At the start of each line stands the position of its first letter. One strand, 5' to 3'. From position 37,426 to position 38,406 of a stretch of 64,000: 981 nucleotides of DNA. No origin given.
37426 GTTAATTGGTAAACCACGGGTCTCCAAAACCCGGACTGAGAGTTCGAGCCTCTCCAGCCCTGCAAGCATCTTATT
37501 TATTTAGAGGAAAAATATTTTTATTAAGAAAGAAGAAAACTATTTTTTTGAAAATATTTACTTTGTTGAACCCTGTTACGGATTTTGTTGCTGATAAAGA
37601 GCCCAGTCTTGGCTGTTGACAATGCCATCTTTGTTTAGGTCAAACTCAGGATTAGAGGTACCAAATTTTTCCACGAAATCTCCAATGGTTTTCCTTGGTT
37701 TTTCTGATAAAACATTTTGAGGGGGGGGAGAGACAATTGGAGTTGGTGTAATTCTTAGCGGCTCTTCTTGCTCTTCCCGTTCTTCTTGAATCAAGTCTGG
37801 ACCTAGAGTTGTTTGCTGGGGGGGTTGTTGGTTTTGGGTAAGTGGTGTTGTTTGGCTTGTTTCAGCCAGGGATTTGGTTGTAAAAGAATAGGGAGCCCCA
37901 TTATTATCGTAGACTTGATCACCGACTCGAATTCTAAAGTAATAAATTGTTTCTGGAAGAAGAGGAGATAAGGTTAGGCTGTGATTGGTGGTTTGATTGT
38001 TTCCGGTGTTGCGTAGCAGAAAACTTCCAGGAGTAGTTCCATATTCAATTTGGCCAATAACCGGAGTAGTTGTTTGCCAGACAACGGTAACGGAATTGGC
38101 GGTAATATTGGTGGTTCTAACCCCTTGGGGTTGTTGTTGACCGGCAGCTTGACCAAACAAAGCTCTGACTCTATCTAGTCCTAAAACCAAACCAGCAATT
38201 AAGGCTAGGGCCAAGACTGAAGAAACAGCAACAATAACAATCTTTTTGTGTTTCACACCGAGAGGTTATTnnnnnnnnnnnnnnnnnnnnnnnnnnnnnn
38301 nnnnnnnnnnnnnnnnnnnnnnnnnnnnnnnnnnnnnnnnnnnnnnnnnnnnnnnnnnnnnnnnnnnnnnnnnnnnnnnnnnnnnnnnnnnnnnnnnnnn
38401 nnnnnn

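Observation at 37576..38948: Adjacent cohesin / dockerin gene pair with a sortase LPXTG anchor: a minimal cellulosome-like surface docking module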

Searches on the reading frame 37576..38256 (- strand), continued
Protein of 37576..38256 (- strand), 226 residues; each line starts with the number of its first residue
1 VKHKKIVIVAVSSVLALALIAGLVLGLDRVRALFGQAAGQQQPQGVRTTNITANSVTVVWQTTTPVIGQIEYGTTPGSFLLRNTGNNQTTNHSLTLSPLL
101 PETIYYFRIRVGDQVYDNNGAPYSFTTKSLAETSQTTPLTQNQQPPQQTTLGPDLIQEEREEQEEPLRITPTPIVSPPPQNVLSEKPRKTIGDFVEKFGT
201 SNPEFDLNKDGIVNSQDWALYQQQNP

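Call 38: search_protein_families(library=pfam, proteins=[L006:4163-6328:+, L006:6387-6896:+, L006:6896-8611:+, L006:8681-9256:+, L006:9289-9993:+, L004:3-1049:+, L004:1058-2614:+, L004:2617-3174:+, L004:3177-3914:+, L004:3914-4579:+], max_evalue=0.5)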
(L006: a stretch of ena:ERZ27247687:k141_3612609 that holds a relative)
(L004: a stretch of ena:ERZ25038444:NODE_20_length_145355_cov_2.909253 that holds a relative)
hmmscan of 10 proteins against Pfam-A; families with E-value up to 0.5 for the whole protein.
L006:4163-6328:+ (722 aa): 0 families

L006:6387-6896:+ (170 aa): 1 family
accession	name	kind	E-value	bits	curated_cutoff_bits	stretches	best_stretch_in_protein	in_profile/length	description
PF18204.6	PGF-CTERM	-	0.037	14.4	18.8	1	10-26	6-22/23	PGF-CTERM motif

L006:6896-8611:+ (572 aa): 1 family
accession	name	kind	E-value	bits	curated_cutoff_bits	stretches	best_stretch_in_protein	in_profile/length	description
PF00404.24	Dockerin_1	-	0.13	13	22.9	1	510-559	2-51/57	Dockerin type I domain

L006:8681-9256:+ (192 aa): 1 family
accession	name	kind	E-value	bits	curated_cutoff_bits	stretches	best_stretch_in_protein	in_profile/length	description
PF00963.24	Cohesin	-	0.0012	19.5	24.1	1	64-177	13-126/139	Cohesin domain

L006:9289-9993:+ (235 aa): 3 families
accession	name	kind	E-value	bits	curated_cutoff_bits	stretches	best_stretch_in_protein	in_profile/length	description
PF00963.24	Cohesin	-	3.8e-09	37.3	24.1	1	46-135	13-112/139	Cohesin domain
PF00746.26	Gram_pos_anchor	-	0.00065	20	20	1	200-234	2-35/43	LPXTG cell wall anchor motif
PF03396.20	Pox_RNA_pol_35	-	0.07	12.8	25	1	48-110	138-200/293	Poxvirus DNA-directed RNA polymerase, 35 kD subunit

L004:3-1049:+ (349 aa): 0 families

L004:1058-2614:+ (519 aa): 3 families
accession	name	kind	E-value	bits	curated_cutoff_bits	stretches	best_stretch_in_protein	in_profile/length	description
PF18551.6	TackOD1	-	0.0034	17.4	32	1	205-250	126-171/188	Thaumarchaeal output domain 1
PF00963.24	Cohesin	-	0.034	14.8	24.1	1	49-170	9-134/139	Cohesin domain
PF00404.24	Dockerin_1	-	0.063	13.9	22.9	1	460-511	5-56/57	Dockerin type I domain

L004:2617-3174:+ (186 aa): 1 family
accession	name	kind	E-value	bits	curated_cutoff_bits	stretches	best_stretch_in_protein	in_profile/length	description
PF06088.16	TLP-20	-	0.058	13.8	23.5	1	62-125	21-82/164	Nucleopolyhedrovirus telokin-like protein-20 (TLP20)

L004:3177-3914:+ (246 aa): 2 families
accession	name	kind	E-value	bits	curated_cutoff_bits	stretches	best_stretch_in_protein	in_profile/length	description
PF19779.4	DUF6264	-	0.00039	21.1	31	1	180-241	30-91/183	Family of unknown function (DUF6264)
PF00746.26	Gram_pos_anchor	-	0.00053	20.3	20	1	210-244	2-35/43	LPXTG cell wall anchor motif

L004:3914-4579:+ (222 aa): 6 families
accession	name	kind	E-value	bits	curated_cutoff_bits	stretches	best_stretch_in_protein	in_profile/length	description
PF16656.11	Pur_ac_phosph_N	-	1.2e-09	39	30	1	51-128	10-93/93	Purple acid Phosphatase, N-terminal domain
PF00404.24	Dockerin_1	-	1.8e-05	25.3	22.9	2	162-214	2-49/57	Dockerin type I domain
PF25814.1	fn3_SORL1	-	0.00093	19.6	27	1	55-112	16-71/90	SORL1-like, fn3 domain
PF00041.27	fn3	-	0.0026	18.4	25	1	42-111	2-67/84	Fibronectin type III domain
PF02412.23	TSP_3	-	0.058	13.5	25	0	161-181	13-31/36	Thrombospondin type 3 repeat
PF10342.15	Kre9_KNH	-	0.09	14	24.6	1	54-110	11-61/94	Kre9/KNH-like N-terminal Ig-like domain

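Call 40: find_related_loci(query=A1, collection=genome_contigs, flank=10000)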
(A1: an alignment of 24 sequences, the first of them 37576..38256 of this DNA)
Query A1 (226 aa) in genome_contigs; peptide patterns used: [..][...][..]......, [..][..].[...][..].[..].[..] (x = any residue, [..] = any of these).
235 stretches matched a pattern; 104 encode a relative of the query (tblastn E <= 1e-3); the best 80 are kept; 80 distinct loci.
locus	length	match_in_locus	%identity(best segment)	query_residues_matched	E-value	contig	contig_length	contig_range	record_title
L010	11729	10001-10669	66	1-226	2e-91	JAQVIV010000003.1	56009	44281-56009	MAG: Candidatus Shapirobacteria bacterium isolate STE_48 NODE_954_length_56009_cov_7.993164_Sandtown_E, whole genome sho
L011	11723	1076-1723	62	1-226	1e-88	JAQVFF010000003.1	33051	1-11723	MAG: Candidatus Shapirobacteria bacterium isolate STE_152 NODE_2579_length_33051_cov_3.114688_Sandtown_E, whole genome s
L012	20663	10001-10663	64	1-226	1e-81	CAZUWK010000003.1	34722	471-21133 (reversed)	MAG TPA_asm: uncultured Gammaproteobacteria bacterium isolate SRP241326_co3_66 genome assembly, contig: NODE_1811_length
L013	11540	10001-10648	64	1-225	2e-76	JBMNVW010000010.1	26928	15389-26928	MAG: Patescibacteria group bacterium isolate SBF912SR6HQ0010 scaffold_3101_c1, whole genome shotgun sequence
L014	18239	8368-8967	51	3-224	1e-67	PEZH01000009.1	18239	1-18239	MAG: Candidatus Shapirobacteria bacterium CG09_land_8_20_14_0_10_38_17 CG09_land_8_20_14_0.10_scaffold_416_c, whole geno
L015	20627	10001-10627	50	1-224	3e-65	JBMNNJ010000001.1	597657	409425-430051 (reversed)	MAG: Patescibacteria group bacterium isolate SBF912LR0HQ0104 contig_45780, whole genome shotgun sequence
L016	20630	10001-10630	49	1-224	8e-62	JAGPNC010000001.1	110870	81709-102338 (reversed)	Candidatus Shapirobacteria bacterium isolate Gw_SlDig_bin_51 Gw_SlDig_150_length_110870_cov_9.662101, whole genome shotg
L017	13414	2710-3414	39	4-225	7e-40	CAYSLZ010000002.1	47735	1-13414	MAG TPA_asm: uncultured Gammaproteobacteria bacterium isolate SRP319275_co2_331 genome assembly, contig: NODE_354_length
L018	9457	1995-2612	41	2-225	3e-39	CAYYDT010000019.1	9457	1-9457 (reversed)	MAG TPA_asm: uncultured Gammaproteobacteria bacterium isolate SRP319275_co2_31 genome assembly, contig: NODE_7290_length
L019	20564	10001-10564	37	24-225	3e-37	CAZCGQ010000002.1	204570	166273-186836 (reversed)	MAG TPA_asm: uncultured Gammaproteobacteria bacterium isolate SRP332253_co2_135 genome assembly, contig: NODE_27_length_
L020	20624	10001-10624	38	1-225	1e-35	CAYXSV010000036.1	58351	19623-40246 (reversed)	MAG TPA_asm: uncultured Gammaproteobacteria bacterium isolate SRP067234_co1_340 genome assembly, contig: k99_193577, who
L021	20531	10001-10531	38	24-225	6e-34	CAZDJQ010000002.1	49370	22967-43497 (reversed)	MAG TPA_asm: uncultured Gammaproteobacteria bacterium isolate SRP141376_co1_239 genome assembly, contig: NODE_1756_lengt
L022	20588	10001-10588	36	1-218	4e-34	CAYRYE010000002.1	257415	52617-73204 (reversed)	MAG TPA_asm: uncultured Gammaproteobacteria bacterium isolate SRP068000_co4_7 genome assembly, contig: NODE_7_length_257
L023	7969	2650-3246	37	24-225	2e-33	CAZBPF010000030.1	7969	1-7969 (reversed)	MAG TPA_asm: uncultured Gammaproteobacteria bacterium isolate binchicken_co17_166 genome assembly, contig: NODE_18143_le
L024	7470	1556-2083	37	24-218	1e-32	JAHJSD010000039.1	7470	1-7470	MAG: Patescibacteria group bacterium isolate OS_PC_MetaG.mb.184 OS_PC_MetaG.mb.184_k141_345676, whole genome shotgun seq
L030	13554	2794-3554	45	2-225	1e-30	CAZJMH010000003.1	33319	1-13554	MAG TPA_asm: uncultured Gammaproteobacteria bacterium isolate SRP319275_co2_175 genome assembly, contig: NODE_763_length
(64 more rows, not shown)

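Call 68: fold_search(model_id=the predicted structure, library=pdb)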
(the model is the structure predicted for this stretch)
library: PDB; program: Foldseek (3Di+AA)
matches with E <= 10: 1871; with E <= 0.001: 170
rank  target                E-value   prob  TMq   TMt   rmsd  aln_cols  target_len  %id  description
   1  3b83_B                4.8e-06  1.00  0.31  0.67   3.5        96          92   29  Computer-Based Redesign of a beta Sandwich Protein Suggests that Extensive Negative Design Is Not Required for De Novo (released 2008-11-04)
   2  3b83_H                5.4e-06  1.00  0.30  0.64   3.6        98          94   33  Computer-Based Redesign of a beta Sandwich Protein Suggests that Extensive Negative Design Is Not Required for De Novo (released 2008-11-04)
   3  4lsd_A                6.0e-06  1.00  0.31  0.67   5.7       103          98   19  Myokine structure (released 2013-10-16)
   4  3b83_C                7.9e-06  1.00  0.32  0.66   3.4        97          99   31  Computer-Based Redesign of a beta Sandwich Protein Suggests that Extensive Negative Design Is Not Required for De Novo (released 2008-11-04)
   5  3b83_D                1.1e-05  1.00  0.30  0.65   3.6        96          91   31  Computer-Based Redesign of a beta Sandwich Protein Suggests that Extensive Negative Design Is Not Required for De Novo (released 2008-11-04)
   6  3b83_A                1.2e-05  1.00  0.31  0.66   3.4        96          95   31  Computer-Based Redesign of a beta Sandwich Protein Suggests that Extensive Negative Design Is Not Required for De Novo (released 2008-11-04)
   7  7e72_E                1.6e-05  1.00  0.33  0.37   3.4        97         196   18  Crystal structure of Tie2-agonistic antibody in complex with human Tie2 Fn2-3 (released 2021-11-10)
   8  4lsd_B                2.4e-05  1.00  0.31  0.68   3.2        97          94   18  Myokine structure (released 2013-10-16)
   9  5j7k_B                2.6e-05  1.00  0.29  0.65   5.6        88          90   26  Loop grafting onto a highly stable FN3 scaffold (released 2016-08-17)
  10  4lsd_C                3.2e-05  1.00  0.30  0.65   5.9        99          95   18  Myokine structure (released 2013-10-16)
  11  3teu                  3.4e-05  1.00  0.30  0.62   3.8        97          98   23  Crystal structure of fibcon (released 2012-05-16)
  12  5l2h_A                4.5e-05  1.00  0.30  0.63   4.6        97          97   21  Crystal Structure of W26A mutant of anti-EGFR Centyrin P54AR4-83v2 (released 2016-11-02)
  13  6pol_E                4.5e-05  1.00  0.28  0.56   4.8       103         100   27  Crystal structure of the human NELL1 EGF1-3-Robo3 FN1 complex (released 2020-05-06)
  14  4lsd_F                5.0e-05  1.00  0.33  0.71   2.9       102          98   20  Myokine structure (released 2013-10-16)
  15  2xyc                  5.6e-05  1.00  0.32  0.25   5.5       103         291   14  CRYSTAL STRUCTURE OF NCAM2 IGIV-FN3I (released 2011-02-23)
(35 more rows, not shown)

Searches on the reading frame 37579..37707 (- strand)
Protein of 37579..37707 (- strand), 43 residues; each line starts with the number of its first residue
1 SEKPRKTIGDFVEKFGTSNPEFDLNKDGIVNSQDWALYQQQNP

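Call 72: search_solved_structures(query=A4, max_evalue=10, show_alignments=2)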
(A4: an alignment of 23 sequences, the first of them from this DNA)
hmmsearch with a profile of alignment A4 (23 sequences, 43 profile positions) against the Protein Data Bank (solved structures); distinct sequences matched with E-value up to 10: 28.
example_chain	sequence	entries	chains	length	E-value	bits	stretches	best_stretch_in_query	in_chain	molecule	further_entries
6kg9_A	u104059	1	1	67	7.3e-07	31.6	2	23-39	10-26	And cellulose-binding endoglucanase family 9 CelL ortholog dockerin domain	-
6kgc_B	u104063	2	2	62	4.3e-06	29.1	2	23-39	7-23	And cellulose-binding endoglucanase family 9 CelL ortholog dockerin domain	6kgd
3ul4_B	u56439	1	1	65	4.8e-06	29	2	23-39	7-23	Cellulosome enzyme, dockerin type I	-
6kge_D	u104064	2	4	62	6.3e-06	28.6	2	23-39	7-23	And cellulose-binding endoglucanase family 9 CelL ortholog dockerin domain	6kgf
8x39_A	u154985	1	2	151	0.00015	24.3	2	23-37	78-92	Serine protease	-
8x3a_A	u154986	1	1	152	0.00015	24.2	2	23-37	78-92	Serine protease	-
2y3n_B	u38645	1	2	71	0.00041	22.8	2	18-37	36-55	CELLULOSOMAL FAMILY-48 PROCESSIVE GLYCOSIDE HYDROLASE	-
1ohz_B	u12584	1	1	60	0.00052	22.5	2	23-36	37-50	ENDO-1,4-BETA-XYLANASE Y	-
2mte_A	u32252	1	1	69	0.00088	21.8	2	23-35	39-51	Cellulose 1,4-beta-cellobiosidase (reducing end) CelS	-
1daq_A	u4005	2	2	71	0.00094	21.7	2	23-35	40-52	ENDOGLUCANASE SS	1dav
2ccl_B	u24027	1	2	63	0.0013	21.2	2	23-36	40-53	ENDO-1,4-BETA-XYLANASE Y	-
4fl4_A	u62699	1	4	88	0.0025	20.3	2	23-37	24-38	Glycoside hydrolase family 9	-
1dgu_A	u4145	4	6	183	0.012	18.2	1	22-35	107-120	CALCIUM-SATURATED CIB | APO CIB | Calcium and integrin-binding protein 1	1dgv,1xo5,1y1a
6ocx_A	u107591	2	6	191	0.013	18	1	22-35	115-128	Calcium and integrin-binding protein 1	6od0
2l4h_A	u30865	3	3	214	0.017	17.7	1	22-35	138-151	Calcium and integrin-binding protein 1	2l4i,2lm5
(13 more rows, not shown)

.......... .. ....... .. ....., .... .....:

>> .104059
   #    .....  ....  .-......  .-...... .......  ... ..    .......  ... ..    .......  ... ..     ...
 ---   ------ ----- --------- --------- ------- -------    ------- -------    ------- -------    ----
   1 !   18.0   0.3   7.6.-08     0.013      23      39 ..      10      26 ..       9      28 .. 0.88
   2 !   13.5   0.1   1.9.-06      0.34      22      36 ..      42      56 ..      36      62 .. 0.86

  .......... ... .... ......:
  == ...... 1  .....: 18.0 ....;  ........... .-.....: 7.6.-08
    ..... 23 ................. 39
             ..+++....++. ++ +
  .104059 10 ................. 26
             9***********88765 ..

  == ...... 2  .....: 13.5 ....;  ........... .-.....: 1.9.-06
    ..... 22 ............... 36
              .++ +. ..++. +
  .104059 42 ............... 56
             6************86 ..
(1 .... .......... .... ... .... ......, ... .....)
